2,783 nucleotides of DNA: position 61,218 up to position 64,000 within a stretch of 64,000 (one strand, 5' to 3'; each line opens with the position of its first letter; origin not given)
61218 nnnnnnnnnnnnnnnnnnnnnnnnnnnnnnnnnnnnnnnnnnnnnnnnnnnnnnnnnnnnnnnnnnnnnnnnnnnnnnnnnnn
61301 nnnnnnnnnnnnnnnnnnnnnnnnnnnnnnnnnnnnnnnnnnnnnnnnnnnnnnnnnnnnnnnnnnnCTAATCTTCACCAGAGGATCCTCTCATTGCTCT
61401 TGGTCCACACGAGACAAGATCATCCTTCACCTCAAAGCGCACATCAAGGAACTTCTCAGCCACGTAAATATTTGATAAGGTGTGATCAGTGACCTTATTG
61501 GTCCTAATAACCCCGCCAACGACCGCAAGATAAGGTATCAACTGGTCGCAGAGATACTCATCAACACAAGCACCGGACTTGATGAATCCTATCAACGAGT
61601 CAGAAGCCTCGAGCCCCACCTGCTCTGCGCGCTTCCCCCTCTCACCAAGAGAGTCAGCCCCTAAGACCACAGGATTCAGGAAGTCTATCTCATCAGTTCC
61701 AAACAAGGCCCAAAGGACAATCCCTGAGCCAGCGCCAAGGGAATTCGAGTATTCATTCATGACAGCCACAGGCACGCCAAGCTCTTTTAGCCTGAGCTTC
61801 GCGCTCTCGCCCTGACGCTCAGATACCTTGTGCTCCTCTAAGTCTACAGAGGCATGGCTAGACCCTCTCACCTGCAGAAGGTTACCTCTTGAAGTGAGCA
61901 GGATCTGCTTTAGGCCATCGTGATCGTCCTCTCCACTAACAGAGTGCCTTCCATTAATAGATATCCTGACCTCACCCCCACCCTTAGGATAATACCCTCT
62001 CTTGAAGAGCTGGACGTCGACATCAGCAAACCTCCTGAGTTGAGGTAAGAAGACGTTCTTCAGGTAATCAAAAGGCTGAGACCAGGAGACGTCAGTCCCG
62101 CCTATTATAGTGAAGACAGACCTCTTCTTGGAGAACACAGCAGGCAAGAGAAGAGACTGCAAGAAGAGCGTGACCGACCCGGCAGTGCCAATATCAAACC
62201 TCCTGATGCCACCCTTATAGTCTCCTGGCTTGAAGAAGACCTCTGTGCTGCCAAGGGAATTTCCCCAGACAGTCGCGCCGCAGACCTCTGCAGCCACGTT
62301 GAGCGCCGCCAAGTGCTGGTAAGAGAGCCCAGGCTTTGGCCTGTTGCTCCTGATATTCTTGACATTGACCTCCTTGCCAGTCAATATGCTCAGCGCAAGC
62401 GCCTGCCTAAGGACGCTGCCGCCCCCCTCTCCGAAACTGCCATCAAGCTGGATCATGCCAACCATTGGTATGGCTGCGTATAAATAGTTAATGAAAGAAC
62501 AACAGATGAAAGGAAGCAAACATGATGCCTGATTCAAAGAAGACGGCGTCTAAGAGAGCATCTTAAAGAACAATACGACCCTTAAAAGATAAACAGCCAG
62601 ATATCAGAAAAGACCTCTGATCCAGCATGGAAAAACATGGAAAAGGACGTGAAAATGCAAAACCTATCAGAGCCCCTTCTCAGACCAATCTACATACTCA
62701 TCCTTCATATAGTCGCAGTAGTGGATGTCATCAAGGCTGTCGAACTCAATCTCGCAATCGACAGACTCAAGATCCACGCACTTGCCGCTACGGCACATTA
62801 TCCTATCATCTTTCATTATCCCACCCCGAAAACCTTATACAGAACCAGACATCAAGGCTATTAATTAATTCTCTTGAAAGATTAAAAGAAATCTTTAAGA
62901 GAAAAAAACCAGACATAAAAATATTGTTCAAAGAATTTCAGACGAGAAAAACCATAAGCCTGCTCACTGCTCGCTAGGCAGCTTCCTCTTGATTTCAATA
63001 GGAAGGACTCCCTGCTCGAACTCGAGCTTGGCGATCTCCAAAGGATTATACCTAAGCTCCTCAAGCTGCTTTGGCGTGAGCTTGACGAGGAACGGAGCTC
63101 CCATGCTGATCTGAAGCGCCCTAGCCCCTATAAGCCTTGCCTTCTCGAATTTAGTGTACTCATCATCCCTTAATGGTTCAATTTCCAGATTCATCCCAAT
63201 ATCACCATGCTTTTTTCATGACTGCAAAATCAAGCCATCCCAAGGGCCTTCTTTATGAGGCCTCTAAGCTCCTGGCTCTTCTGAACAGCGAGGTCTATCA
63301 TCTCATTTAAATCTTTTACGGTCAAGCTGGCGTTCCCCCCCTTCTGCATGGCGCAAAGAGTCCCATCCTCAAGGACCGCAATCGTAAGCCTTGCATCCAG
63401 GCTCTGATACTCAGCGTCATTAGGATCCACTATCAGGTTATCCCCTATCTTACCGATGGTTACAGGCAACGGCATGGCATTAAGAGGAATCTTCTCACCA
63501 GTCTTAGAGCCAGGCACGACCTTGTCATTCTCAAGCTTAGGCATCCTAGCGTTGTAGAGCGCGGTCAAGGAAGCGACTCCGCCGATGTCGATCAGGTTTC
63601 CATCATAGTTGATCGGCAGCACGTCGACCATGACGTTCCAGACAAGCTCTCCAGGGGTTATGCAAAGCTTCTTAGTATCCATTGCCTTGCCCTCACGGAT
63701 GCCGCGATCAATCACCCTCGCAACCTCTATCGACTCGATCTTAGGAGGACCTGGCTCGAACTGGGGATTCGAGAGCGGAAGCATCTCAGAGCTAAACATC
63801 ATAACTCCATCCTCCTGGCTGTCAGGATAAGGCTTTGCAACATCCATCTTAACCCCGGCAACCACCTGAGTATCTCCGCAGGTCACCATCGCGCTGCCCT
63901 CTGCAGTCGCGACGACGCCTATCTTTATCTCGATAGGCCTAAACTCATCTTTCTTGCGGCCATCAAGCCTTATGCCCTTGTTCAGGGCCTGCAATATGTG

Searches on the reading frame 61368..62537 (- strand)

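Call 12: search_protein_families(library=pfam, proteins=[window:61368-62537:-], max_evalue=0.001)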
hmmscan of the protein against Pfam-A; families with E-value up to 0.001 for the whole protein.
window:61368-62537:- (389 aa): 2 families
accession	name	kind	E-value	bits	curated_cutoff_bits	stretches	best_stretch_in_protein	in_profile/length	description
PF01137.26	RTC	-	4.5e-75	252.1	27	1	36-370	2-221/221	RNA 3'-terminal phosphate cyclase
PF05189.18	RTC_insert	-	4e-14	53.3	23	1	215-319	1-101/102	RNA 3'-terminal phosphate cyclase (RTC), insert domain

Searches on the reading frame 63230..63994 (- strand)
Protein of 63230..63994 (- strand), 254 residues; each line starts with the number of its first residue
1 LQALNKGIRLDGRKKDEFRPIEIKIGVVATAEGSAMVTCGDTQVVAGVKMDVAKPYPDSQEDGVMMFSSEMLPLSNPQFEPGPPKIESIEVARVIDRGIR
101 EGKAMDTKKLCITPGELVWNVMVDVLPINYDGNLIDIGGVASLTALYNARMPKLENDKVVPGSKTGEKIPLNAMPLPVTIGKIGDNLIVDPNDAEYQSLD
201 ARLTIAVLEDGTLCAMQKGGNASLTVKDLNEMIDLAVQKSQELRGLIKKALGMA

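Call 77: search_protein_families(library=pfam, proteins=[window:63230-63994:-], max_evalue=0.001)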
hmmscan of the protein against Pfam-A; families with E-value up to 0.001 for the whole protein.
window:63230-63994:- (254 aa): 2 families
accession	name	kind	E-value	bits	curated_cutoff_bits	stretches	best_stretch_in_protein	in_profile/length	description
PF01138.27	RNase_PH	-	2.4e-28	99.6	25.5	1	17-152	1-130/130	3' exoribonuclease family, domain 1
PF03725.20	RNase_PH_C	-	1.4e-16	60.6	20.8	1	174-238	2-66/67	3' exoribonuclease family, domain 2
